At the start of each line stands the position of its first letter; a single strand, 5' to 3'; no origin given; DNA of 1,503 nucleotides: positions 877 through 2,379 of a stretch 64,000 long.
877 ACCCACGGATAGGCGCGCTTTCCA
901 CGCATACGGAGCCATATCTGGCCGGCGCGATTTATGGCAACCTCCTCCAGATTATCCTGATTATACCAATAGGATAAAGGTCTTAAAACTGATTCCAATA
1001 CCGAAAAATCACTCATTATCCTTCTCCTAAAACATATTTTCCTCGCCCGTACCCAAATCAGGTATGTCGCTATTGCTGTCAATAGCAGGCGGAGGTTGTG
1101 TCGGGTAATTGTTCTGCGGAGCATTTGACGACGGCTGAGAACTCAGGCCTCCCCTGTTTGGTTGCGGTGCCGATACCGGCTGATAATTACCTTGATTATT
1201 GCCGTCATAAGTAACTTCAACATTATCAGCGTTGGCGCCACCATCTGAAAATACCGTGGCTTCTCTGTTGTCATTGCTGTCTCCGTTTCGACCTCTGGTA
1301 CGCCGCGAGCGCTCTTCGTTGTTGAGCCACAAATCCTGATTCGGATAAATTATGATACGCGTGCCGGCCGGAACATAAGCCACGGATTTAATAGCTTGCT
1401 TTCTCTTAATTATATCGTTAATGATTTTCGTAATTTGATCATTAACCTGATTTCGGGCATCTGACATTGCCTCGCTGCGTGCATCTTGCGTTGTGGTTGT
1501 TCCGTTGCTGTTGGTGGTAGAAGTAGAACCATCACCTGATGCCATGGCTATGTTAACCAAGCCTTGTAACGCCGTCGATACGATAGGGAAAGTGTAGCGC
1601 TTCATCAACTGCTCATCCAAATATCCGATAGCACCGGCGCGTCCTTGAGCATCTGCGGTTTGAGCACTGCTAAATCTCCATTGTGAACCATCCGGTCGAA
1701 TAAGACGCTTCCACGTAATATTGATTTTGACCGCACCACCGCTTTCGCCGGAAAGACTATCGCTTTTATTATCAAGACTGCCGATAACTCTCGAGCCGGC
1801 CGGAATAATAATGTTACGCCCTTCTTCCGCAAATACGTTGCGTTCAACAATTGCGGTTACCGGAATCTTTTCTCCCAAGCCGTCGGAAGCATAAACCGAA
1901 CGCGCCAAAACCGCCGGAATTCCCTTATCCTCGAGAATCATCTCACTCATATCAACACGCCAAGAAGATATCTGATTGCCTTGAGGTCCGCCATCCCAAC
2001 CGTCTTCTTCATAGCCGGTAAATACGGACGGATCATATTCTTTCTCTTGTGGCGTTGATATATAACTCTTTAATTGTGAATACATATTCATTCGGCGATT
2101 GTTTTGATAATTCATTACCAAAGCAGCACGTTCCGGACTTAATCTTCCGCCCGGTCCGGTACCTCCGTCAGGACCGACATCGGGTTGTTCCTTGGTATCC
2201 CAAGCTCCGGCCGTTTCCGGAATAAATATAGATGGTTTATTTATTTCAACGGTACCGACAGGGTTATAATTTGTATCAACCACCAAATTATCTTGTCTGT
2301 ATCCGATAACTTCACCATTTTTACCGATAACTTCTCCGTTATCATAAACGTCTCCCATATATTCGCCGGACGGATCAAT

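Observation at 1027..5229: CagY-scale VirB10: ~1000-residue repeat module in front of a canonical VirB10 barrel domain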

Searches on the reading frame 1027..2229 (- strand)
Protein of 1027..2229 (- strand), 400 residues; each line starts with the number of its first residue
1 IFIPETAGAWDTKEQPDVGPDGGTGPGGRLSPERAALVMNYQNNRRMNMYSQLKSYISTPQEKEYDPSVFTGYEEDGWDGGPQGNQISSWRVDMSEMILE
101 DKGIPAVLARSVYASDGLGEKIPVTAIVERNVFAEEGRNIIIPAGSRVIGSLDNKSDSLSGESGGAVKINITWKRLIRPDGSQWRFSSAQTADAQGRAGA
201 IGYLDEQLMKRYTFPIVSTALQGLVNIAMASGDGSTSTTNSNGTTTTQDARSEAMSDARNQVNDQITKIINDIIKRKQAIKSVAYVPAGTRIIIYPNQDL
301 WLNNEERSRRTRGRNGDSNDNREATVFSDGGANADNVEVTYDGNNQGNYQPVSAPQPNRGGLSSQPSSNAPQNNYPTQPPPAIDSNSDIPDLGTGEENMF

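Call 58: search_solved_structures(query=window:1027-2229:-, max_evalue=0.001, show_alignments=2)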
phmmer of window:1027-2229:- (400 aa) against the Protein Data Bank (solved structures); distinct sequences matched with E-value up to 0.001: 5.
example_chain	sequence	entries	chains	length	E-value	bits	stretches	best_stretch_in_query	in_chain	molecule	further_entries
2bhv_A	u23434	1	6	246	2.3e-19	72.9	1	95-302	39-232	COMB10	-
8cb2_BBB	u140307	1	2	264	2.9e-06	29.8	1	124-228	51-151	Type IV secretion system apparatus protein CagY (Fragment)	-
9vgf_AY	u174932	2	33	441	6.9e-06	28.5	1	124-228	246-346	Type IV secretion system apparatus protein CagY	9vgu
6odi_b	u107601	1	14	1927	5.6e-05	25.6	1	124-227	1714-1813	Type IV secretion system apparatus protein CagY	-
6x6j_AY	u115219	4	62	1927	5.6e-05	25.6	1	124-227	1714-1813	Cag pathogenicity island protein (Cag7)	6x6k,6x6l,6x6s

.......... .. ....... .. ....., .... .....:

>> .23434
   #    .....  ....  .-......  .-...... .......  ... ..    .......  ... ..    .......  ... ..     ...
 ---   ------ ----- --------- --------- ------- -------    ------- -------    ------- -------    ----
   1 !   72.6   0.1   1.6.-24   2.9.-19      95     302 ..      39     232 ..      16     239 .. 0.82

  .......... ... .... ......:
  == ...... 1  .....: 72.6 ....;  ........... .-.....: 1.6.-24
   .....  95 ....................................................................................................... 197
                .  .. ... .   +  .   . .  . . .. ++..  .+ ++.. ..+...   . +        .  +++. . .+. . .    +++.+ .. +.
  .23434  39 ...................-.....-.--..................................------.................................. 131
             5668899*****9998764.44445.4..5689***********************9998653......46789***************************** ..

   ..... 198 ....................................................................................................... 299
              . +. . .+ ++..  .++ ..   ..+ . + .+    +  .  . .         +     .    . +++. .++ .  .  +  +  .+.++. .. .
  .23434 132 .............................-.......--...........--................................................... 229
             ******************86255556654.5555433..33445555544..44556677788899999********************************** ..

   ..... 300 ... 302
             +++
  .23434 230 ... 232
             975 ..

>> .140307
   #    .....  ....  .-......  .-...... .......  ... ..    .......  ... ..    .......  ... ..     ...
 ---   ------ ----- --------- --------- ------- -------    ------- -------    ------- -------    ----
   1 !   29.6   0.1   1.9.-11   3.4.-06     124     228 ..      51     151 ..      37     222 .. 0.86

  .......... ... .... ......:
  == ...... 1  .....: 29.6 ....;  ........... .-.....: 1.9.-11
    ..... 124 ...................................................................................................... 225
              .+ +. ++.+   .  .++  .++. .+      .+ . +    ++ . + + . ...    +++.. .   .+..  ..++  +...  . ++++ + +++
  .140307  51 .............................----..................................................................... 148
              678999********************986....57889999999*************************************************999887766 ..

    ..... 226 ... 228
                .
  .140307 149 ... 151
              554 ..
